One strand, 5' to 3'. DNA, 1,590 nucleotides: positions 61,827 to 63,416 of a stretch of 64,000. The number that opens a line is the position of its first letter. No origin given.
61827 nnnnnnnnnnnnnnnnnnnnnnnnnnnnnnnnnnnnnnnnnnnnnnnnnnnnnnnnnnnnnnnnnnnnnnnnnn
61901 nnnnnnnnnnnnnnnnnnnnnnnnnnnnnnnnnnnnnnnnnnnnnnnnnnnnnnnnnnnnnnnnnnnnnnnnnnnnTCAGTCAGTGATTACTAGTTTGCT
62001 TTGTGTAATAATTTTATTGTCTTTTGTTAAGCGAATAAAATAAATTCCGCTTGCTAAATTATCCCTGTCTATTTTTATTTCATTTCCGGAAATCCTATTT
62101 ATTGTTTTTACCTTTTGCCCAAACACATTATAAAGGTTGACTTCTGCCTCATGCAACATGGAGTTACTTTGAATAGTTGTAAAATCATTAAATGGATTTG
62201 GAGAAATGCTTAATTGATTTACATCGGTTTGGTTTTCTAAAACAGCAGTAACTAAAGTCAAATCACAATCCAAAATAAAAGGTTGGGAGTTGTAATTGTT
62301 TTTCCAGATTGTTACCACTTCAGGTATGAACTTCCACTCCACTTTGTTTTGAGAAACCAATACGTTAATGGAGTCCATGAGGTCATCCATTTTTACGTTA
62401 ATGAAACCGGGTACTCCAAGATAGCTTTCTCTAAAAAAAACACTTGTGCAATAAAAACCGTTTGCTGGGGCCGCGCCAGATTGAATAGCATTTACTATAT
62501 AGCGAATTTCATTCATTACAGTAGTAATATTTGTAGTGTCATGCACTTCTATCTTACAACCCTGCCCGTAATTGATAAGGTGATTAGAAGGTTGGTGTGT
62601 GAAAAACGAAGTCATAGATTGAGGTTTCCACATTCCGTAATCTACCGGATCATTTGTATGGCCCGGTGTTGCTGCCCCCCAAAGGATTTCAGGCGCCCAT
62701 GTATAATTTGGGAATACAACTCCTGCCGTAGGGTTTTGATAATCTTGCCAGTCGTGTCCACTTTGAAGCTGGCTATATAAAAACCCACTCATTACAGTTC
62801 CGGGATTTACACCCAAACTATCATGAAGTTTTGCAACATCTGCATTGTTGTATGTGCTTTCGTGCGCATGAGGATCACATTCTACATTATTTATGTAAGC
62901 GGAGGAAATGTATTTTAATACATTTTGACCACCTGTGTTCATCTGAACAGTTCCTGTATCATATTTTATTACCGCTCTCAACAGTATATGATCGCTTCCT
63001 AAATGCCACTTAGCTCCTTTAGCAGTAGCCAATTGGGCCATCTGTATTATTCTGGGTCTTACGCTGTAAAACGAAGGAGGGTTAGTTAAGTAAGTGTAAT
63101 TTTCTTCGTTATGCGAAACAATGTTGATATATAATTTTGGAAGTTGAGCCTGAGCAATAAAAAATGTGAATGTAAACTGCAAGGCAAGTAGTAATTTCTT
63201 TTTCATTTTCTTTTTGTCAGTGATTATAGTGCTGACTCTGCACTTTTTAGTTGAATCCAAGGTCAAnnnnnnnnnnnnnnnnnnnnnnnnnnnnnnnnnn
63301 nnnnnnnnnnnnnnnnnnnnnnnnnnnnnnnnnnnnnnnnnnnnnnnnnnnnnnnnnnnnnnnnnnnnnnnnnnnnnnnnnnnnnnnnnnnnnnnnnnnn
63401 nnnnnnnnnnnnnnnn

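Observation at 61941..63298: Box extensions are complementary across the gene, not within a repeat: a cassette-boundary signature around the T9SS-cargo gene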

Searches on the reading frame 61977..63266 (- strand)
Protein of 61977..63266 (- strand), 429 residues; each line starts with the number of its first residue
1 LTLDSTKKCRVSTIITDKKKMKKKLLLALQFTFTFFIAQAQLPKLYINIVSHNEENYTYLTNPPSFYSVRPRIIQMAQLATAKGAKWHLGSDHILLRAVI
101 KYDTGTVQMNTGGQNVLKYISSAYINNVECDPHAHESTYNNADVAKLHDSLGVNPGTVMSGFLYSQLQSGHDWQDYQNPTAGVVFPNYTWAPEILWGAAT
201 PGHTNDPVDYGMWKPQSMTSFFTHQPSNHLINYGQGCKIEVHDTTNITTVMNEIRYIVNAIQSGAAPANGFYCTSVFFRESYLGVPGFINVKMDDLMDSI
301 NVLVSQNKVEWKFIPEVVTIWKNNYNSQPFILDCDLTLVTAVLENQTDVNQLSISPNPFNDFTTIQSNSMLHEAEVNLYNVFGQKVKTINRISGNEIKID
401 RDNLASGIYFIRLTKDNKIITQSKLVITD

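Call 14: search_protein_families(library=pfam, proteins=[window:61977-63266:-], max_evalue=0.01)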
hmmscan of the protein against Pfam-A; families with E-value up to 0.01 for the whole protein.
window:61977-63266:- (429 aa): 3 families
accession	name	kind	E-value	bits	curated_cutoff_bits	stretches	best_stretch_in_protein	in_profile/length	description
PF18962.6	Por_Secre_tail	-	4.1e-14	53.1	27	1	354-427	1-75/75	Secretion system C-terminal sorting domain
PF13585.12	CHU_C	-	0.00071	20.1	27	1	353-415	6-72/86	CHU_C Type IX secretion signal domain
PF14734.12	DUF4469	-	0.0047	17.3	22.6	0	390-425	22-58/101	Domain of unknown function (DUF4469) with IG-like fold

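Call 26: find_encoding_contigs(protein=window:61977-63206:-, flank=10000, max_places=10)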
Protein window:61977-63206:- (409 aa): 23 contigs read that carry it; 10 places shown.
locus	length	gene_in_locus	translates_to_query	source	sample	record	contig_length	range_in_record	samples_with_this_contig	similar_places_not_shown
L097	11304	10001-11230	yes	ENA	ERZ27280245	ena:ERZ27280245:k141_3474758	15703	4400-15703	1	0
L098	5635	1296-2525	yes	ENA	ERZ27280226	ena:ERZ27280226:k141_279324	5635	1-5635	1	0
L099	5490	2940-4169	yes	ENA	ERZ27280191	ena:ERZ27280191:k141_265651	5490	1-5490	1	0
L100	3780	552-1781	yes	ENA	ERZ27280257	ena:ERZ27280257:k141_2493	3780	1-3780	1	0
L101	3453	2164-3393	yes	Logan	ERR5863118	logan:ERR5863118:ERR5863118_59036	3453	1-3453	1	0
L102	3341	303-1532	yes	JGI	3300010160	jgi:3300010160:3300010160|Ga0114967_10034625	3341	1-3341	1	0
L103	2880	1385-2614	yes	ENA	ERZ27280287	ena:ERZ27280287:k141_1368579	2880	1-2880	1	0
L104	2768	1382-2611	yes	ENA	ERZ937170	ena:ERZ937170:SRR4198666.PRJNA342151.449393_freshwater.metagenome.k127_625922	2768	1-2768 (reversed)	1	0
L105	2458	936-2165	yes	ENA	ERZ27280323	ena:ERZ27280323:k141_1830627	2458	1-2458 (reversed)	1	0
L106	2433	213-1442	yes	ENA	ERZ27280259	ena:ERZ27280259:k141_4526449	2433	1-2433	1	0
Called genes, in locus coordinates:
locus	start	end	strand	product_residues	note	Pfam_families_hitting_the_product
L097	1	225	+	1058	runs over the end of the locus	PF05170:AsmA (weak), PF05359:DUF748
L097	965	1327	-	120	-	-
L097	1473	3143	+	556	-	PF13495:Phage_int_SAM_4, PF00589:Phage_integrase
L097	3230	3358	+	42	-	-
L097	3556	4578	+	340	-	-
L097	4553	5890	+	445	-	-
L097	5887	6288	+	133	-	-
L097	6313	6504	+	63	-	-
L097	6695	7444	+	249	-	-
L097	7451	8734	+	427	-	PF13847:Methyltransf_31 (weak)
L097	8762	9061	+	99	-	-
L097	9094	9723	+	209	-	PF13532:2OG-FeII_Oxy_2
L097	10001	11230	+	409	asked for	PF18962:Por_Secre_tail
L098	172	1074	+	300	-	PF04909:Amidohydro_2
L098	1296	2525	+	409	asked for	PF18962:Por_Secre_tail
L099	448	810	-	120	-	-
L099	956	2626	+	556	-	PF13495:Phage_int_SAM_4, PF00589:Phage_integrase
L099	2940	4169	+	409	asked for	PF18962:Por_Secre_tail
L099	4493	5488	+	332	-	?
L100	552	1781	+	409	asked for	PF18962:Por_Secre_tail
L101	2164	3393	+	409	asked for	PF18962:Por_Secre_tail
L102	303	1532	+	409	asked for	PF18962:Por_Secre_tail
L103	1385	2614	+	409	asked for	PF18962:Por_Secre_tail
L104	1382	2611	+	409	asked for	PF18962:Por_Secre_tail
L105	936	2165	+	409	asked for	PF18962:Por_Secre_tail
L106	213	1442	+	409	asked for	PF18962:Por_Secre_tail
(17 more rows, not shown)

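Call 27: search_protein_families(library=ncbifam, proteins=[L099:956-2626:+], max_evalue=0.01)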
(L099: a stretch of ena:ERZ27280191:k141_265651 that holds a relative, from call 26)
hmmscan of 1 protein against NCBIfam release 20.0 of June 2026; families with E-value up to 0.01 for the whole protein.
L099:956-2626:+ (556 aa): 13 families
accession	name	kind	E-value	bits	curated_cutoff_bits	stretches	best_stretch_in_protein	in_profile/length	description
NF040815.2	recomb_XerA_Arch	equivalog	2.3e-62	211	220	1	284-541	2-257/263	site-specific tyrosine recombinase/integron integrase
TIGR02249.1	integrase_gron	subfamily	6.1e-62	209.8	265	2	289-459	9-179/315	integron integrase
TIGR02225.1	recomb_XerD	equivalog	5.2e-50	170.4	329.6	1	291-544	10-280/290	site-specific tyrosine recombinase XerD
TIGR02224.1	recomb_XerC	equivalog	1.1e-49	169.4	335.15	1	289-544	7-283/295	tyrosine recombinase XerC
NF001399.0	PRK00283.1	subfamily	1.5e-46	159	279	1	293-545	21-290/300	tyrosine recombinase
NF011946.0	PRK15417.1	equivalog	1.9e-41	142.3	435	2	288-459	23-194/337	integron integrase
NF002331.0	PRK01287.1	subfamily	2.4e-38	132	371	1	283-546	31-320/365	site-specific tyrosine recombinase XerC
NF003462.0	PRK05084.1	equivalog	3e-17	62.4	267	1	400-541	199-347/360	tyrosine recombinase XerS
NF007370.0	PRK09870.1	subfamily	4.6e-13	49.3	221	1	383-540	15-181/200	tyrosine-type DNA invertase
NF007371.0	PRK09871.1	subfamily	1.8e-10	40.7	222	1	400-542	30-178/198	tyrosine-type DNA invertase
NF040693.1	recomb_GmtY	equivalog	3.3e-08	33.2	340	1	497-541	391-435/441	gamma-mobile-trio recombinase GmtY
NF002685.0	PRK02436.1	equivalog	2.7e-06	27.4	178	1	366-536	81-244/245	site-specific tyrosine recombinase XerD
NF041502.1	integrase_1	equivalog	0.00033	19.5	350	1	485-547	307-369/484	site-specific integrase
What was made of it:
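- On Integron (IntI + attI + attC cassette array): PRK15417 scores 142 against 435 (call 27).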

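Call 28: search_protein_families(library=pfam, proteins=[L099:956-2626:+, L099:448-810:-, L097:3556-4578:+, L097:4553-5890:+, L097:6695-7444:+, L097:7451-8734:+], max_evalue=0.01)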
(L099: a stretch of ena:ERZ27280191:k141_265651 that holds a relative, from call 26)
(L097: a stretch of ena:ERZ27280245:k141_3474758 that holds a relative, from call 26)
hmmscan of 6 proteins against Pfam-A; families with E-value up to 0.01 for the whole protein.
L099:956-2626:+ (556 aa): 3 families
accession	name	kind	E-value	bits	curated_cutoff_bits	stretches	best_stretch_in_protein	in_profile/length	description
PF00589.27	Phage_integrase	-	3.3e-39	134.9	27.1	1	380-539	2-169/172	Phage integrase family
PF13495.12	Phage_int_SAM_4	-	1.6e-14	54.5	27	1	292-360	12-80/85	Phage integrase, N-terminal SAM-like domain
PF02899.23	Phage_int_SAM_1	-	0.0053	17.4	22.3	0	287-354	6-76/83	Phage integrase, N-terminal SAM-like domain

L099:448-810:- (120 aa): 0 families

L097:3556-4578:+ (340 aa): 0 families

L097:4553-5890:+ (445 aa): 0 families

L097:6695-7444:+ (249 aa): 0 families

L097:7451-8734:+ (427 aa): 2 families
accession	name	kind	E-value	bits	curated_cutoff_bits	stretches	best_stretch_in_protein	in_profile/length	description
PF13847.12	Methyltransf_31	-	1.2e-05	25.5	27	1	244-309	5-61/145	Methyltransferase domain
PF08242.18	Methyltransf_12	-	0.002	19.3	30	1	247-339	1-72/98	Methyltransferase domain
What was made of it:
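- Pfam PF13495 + PF00589 (call 28).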

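Call 33: find_homologous_proteins(query=L099:956-2623:+, max_evalue=1e-10)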
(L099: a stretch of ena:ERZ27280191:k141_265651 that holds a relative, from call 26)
Query L099:956-2623:+ (556 aa): 1922 proteins with E <= 1e-10 among 8000 candidates; the best 120 are listed.
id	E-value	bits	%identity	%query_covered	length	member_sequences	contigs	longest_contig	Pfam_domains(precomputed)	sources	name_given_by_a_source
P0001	0.0e+0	1219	97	100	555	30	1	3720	PF13495.13,PF00589.28,PF22823.3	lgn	-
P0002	3.2e-297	1005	83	100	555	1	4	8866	PF13495.13,PF00589.28,PF22823.3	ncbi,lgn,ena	-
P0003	3.5e-295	998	82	100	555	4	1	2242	PF13495.13,PF00589.28,PF22823.3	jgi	jgi:site-specific recombinase XerD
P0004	4.6e-287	971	79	100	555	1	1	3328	PF13495.13,PF00589.28,PF22823.3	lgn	-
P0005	2.7e-286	969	80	100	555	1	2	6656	PF13495.13,PF00589.28,PF22823.3,PF07443.19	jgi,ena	jgi:site-specific recombinase XerD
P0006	7.7e-282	954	78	100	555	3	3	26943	PF13495.13,PF00589.28,PF22823.3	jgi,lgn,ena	-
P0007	2.3e-280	949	77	100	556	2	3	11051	PF13495.13,PF00589.28,PF22823.3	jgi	jgi:integrase/recombinase XerD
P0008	9.9e-278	940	77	100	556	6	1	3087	PF13495.13,PF00589.28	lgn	-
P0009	9.1e-273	924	77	100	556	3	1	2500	PF13495.13,PF00589.28,PF22823.3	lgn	-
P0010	2.1e-272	923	77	100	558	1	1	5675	PF13495.13,PF00589.28,PF22823.3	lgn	-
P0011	2.6e-270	916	77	100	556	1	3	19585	PF13495.13,PF00589.28,PF22823.3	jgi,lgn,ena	-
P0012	1.6e-269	913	80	94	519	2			PF13495.13,PF00589.28,PF22823.3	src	-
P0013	1.5e-235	801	67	100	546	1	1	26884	PF13495.13,PF00589.28,PF22823.3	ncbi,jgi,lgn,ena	jgi:site-specific recombinase XerD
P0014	4.5e-234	796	67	100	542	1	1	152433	PF13495.13,PF00589.28,PF22823.3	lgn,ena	-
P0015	2.9e-231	787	64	100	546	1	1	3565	PF13495.13,PF00589.28,PF22823.3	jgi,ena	-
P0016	6.2e-231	786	65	100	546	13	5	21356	PF13495.13,PF00589.28,PF22823.3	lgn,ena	-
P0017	1.9e-230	784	65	100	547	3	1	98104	PF13495.13,PF00589.28,PF22823.3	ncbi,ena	-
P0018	3.8e-229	780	65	100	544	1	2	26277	PF13495.13,PF00589.28,PF22823.3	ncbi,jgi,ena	ncbi:MAG: site-specific integrase [Bacteroidales bacterium]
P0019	4.5e-228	776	64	100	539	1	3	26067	PF13495.13,PF00589.28,PF22823.3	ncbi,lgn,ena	-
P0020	1.0e-227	775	64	100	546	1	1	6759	PF13495.13,PF00589.28,PF22823.3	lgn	-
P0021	2.0e-227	774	64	100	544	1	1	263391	PF13495.13,PF00589.28,PF22823.3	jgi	jgi:integrase/recombinase XerD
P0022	2.7e-227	774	65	100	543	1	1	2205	PF13495.13,PF00589.28,PF22823.3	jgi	jgi:site-specific recombinase XerD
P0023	7.2e-227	773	64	100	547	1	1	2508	PF13495.13,PF00589.28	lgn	-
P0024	3.8e-226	770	64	100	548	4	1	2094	PF13495.13,PF00589.28,PF02899.24,PF22823.3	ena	-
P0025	2.4e-225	767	64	100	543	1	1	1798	PF13495.13,PF00589.28,PF22823.3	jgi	jgi:site-specific recombinase XerD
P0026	9.5e-225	766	64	100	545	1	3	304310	PF13495.13,PF00589.28,PF02899.24,PF22823.3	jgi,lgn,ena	-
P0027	1.1e-224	765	64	99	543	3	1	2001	PF13495.13,PF00589.28,PF22823.3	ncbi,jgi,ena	jgi:site-specific recombinase XerD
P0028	1.3e-224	765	65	100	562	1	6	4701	PF13495.13,PF00589.28,PF22823.3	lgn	-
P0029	2.0e-224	764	65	98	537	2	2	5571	PF13495.13,PF00589.28,PF22823.3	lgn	-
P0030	2.1e-224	764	65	100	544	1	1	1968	PF13495.13,PF00589.28,PF02899.24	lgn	-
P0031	2.1e-224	764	64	100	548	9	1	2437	PF13495.13,PF00589.28,PF02899.24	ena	-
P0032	3.4e-224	764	64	100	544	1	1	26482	PF13495.13,PF00589.28,PF22823.3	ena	-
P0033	4.3e-224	763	64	100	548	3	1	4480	PF13495.13,PF00589.28,PF02899.24,PF22823.3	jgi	-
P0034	1.7e-223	761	65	100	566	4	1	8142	PF13495.13,PF00589.28,PF02899.24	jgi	jgi:site-specific recombinase XerD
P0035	7.4e-223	759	65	99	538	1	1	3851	PF13495.13,PF00589.28,PF22823.3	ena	-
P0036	2.0e-222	758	63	100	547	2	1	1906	PF13495.13,PF00589.28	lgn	-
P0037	2.2e-222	758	63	100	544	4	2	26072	PF13495.13,PF00589.28,PF22823.3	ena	-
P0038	2.8e-222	757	63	100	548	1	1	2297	PF13495.13,PF00589.28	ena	-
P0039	3.9e-222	757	64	100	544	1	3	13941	PF13495.13,PF00589.28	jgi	jgi:integrase/recombinase XerD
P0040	4.3e-222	757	63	100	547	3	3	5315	PF13495.13,PF00589.28,PF22823.3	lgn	-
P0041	5.4e-222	756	63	100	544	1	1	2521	PF13495.13,PF00589.28,PF22823.3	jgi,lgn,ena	-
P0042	9.4e-222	756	62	100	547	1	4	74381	PF13495.13,PF00589.28,PF22823.3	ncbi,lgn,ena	-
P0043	1.1e-221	755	62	100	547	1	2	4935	PF13495.13,PF00589.28,PF22823.3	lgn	-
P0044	3.2e-221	754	64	100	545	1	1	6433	PF13495.13,PF00589.28,PF02899.24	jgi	jgi:integrase/recombinase XerD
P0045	5.0e-221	753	64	100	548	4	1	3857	PF13495.13,PF00589.28,PF02899.24,PF22823.3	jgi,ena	-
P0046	1.0e-220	752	63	100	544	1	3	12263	PF13495.13,PF00589.28,PF02899.24,PF22823.3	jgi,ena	-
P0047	1.1e-220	752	63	100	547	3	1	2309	PF13495.13,PF00589.28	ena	-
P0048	1.0e-219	749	63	99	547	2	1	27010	PF13495.13,PF00589.28,PF22823.3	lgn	-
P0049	1.6e-219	748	62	100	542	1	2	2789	PF13495.13,PF00589.28,PF22823.3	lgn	-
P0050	2.3e-219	748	62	100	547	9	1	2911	PF13495.13,PF00589.28,PF22823.3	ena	-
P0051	4.5e-219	747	61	100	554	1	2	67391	PF13495.13,PF00589.28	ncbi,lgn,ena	ncbi:MAG: tyrosine-type recombinase/integrase [Bacteroidota bacterium]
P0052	4.5e-219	747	63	100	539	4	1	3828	PF13495.13,PF00589.28,PF22823.3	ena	-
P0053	7.7e-219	746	61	100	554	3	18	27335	PF13495.13,PF00589.28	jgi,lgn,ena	jgi:site-specific recombinase XerD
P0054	8.3e-219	746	62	100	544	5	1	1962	PF13495.13,PF00589.28,PF02899.24,PF22823.3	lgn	-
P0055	1.5e-218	745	71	85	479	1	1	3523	PF13495.13,PF00589.28,PF02899.24,PF22823.3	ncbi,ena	-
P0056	2.3e-218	744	62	99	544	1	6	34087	PF13495.13,PF00589.28,PF22823.3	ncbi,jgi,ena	-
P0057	5.8e-218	743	62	99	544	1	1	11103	PF13495.13,PF00589.28,PF22823.3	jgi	-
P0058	6.3e-218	743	63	100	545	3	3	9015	PF13495.13,PF00589.28,PF22823.3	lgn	-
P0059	6.5e-218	743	62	100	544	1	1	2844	PF13495.13,PF00589.28,PF22823.3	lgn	-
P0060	7.3e-218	743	62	100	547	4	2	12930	PF13495.13,PF00589.28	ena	-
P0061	7.4e-218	743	64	100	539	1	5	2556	PF13495.13,PF00589.28,PF22823.3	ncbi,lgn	-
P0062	1.7e-217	742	63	100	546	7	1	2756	PF13495.13,PF00589.28,PF22823.3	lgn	-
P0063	2.7e-217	741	62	100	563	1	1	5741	PF13495.13,PF00589.28,PF22823.3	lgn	-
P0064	3.8e-216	737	61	99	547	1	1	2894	PF13495.13,PF00589.28,PF22823.3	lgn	-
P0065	8.0e-216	736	61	99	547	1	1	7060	PF13495.13,PF00589.28,PF22823.3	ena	-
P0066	1.3e-215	735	60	100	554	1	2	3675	PF13495.13,PF00589.28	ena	-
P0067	3.0e-215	734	61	100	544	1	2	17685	PF13495.13,PF13102.13,PF00589.28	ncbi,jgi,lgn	jgi:site-specific recombinase XerD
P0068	6.1e-215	733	62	100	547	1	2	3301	PF13495.13,PF00589.28,PF22823.3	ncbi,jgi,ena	jgi:site-specific recombinase XerD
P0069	7.6e-215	733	62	100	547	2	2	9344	PF13495.13,PF00589.28,PF22823.3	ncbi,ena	-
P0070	8.6e-215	733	61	99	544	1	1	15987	PF13495.13,PF00589.28,PF22823.3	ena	-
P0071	3.0e-214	731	62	100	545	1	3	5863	PF13495.13,PF00589.28,PF22823.3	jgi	jgi:site-specific recombinase XerD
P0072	4.2e-213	727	62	100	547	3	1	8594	PF13495.13,PF00589.28,PF22823.3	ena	-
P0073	6.3e-213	726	63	99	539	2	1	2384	PF13495.13,PF00589.28,PF02899.24,PF22823.3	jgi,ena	jgi:site-specific recombinase XerD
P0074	2.1e-212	725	60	100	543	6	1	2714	PF13495.13,PF00589.28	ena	-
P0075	1.7e-211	722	61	100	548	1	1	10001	PF13495.13,PF00589.28,PF22823.3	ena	-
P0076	9.7e-211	719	60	99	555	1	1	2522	PF13495.13,PF00589.28,PF22823.3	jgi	-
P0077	2.2e-210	718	59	100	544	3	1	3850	PF13495.13,PF00589.28,PF22823.3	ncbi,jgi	-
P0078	5.3e-210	717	61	100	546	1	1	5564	PF13495.13,PF00589.28,PF22823.3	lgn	-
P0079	2.3e-209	715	60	100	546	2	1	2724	PF13495.13,PF00589.28,PF22823.3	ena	-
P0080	9.8e-209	713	61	100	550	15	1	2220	PF13495.13,PF00589.28,PF02899.24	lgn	-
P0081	1.2e-208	712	61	100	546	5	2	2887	PF13495.13,PF00589.28,PF22823.3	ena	-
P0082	7.3e-208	710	59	100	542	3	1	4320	PF13495.13,PF00589.28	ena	-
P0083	1.6e-206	705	61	99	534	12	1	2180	PF13495.13,PF00589.28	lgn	-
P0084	2.7e-206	705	58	100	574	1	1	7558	PF13495.13,PF00589.28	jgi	jgi:site-specific recombinase XerD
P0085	4.0e-206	704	59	99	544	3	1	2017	PF13495.13,PF00589.28,PF22823.3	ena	-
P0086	1.7e-205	702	58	100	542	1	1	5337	PF13495.13,PF00589.28,PF22823.3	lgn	-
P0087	3.5e-204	698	59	100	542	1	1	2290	PF13495.13,PF00589.28,PF22823.3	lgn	-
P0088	4.7e-204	697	59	100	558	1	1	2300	PF13495.13,PF00589.28,PF22823.3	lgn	-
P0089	1.0e-203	696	59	100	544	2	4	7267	PF13495.13,PF00589.28,PF22823.3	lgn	-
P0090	1.0e-203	696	58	100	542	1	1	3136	PF13495.13,PF00589.28,PF02899.24,PF22823.3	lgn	-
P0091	2.9e-203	695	58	100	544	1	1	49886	PF13495.13,PF00589.28,PF22823.3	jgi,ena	-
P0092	3.0e-203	695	59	100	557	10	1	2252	PF13495.13,PF00589.28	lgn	-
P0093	3.1e-203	694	58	100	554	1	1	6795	PF13495.13,PF00589.28,PF22823.3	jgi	-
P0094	5.3e-203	694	58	100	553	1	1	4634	PF13495.13,PF00589.28,PF22823.3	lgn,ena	-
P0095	2.0e-202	692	57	100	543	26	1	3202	PF13495.13,PF00589.28,PF22823.3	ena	-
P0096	2.0e-202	692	57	100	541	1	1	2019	PF13495.13,PF00589.28,PF22823.3,PF07443.19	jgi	jgi:integrase/recombinase XerD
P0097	2.3e-202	692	58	100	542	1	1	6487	PF13495.13,PF00589.28,PF22823.3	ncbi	-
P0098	3.1e-202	691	57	100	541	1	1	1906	PF13495.13,PF00589.28,PF22823.3,PF07443.19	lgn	-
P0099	3.3e-202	691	56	100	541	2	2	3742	PF13495.13,PF00589.28,PF22823.3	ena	-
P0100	4.6e-202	691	57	100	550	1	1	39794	PF13495.13,PF00589.28,PF02899.24,PF22823.3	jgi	jgi:site-specific recombinase XerD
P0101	7.7e-202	690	57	100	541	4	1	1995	PF13495.13,PF00589.28,PF22823.3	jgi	-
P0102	1.2e-201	689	57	100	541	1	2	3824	PF13495.13,PF00589.28,PF22823.3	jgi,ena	-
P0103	1.4e-201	689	59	100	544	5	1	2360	PF13495.13,PF00589.28,PF22823.3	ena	-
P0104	1.4e-201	689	57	100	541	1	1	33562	PF13495.13,PF00589.28,PF22823.3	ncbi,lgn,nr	ncbi:MAG: tyrosine-type recombinase/integrase [Bacteroidota bacterium]|nr:tyrosine-type recombinase/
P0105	4.0e-201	688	58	100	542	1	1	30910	PF13495.13,PF00589.28,PF22823.3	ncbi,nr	ncbi:MAG: site-specific integrase [Burkholderiales bacterium]|nr:site-specific integrase [Bacteroidi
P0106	6.7e-201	687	57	100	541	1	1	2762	PF13495.13,PF00589.28,PF02899.24,PF22823.3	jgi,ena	-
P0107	7.8e-201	687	57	100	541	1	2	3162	PF13495.13,PF00589.28,PF22823.3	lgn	-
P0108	1.2e-200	686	59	100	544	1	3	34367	PF13495.13,PF00589.28,PF22823.3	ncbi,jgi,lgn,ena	-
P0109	3.3e-200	685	59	99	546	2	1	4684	PF13495.13,PF00589.28,PF02899.24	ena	-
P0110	3.6e-200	684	54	94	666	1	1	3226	PF13495.13,PF18974.6,PF00589.28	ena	-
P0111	3.9e-200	684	57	100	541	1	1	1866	PF13495.13,PF00589.28,PF22823.3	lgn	-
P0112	6.1e-200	684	58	100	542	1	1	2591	PF13495.13,PF00589.28,PF22823.3,PF16795.11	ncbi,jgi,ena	-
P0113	6.7e-200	684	58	100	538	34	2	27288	PF13495.13,PF00589.28,PF22823.3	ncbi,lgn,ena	-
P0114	6.9e-200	683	58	100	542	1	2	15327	PF13495.13,PF00589.28,PF22823.3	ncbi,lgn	-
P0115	1.1e-199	683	58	100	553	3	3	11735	PF13495.13,PF00589.28,PF22823.3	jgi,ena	-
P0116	1.4e-199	682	56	100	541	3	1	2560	PF13495.13,PF00589.28,PF22823.3,PF07443.19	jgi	-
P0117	4.9e-199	681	58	100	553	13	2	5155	PF13495.13,PF00589.28,PF22823.3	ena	-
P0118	6.5e-199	680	56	100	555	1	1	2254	PF13495.13,PF00589.28,PF22823.3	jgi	-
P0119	8.7e-199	680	58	100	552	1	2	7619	PF13495.13,PF00589.28,PF02899.24,PF22823.3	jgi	jgi:integrase/recombinase XerD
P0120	2.0e-198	679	58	100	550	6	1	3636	PF13495.13,PF00589.28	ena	-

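Call 35: search_protein_families(library=pfam, proteins=[L099:956-1800:+], max_evalue=10)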
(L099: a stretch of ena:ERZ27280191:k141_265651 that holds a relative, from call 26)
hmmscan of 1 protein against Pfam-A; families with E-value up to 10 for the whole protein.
L099:956-1800:+ (281 aa): 3 families
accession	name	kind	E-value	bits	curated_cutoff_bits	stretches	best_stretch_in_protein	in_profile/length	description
PF18974.5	DUF5710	-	0.051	13.7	26.5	1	139-162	20-42/44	Domain of unknown function (DUF5710)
PF06925.17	MGDG_synth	-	0.096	13.2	25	1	120-182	32-96/169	Monogalactosyldiacylglycerol (MGDG) synthase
PF07443.18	HARP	-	0.52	10.3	25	1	208-235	6-33/55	HepA-related protein (HARP)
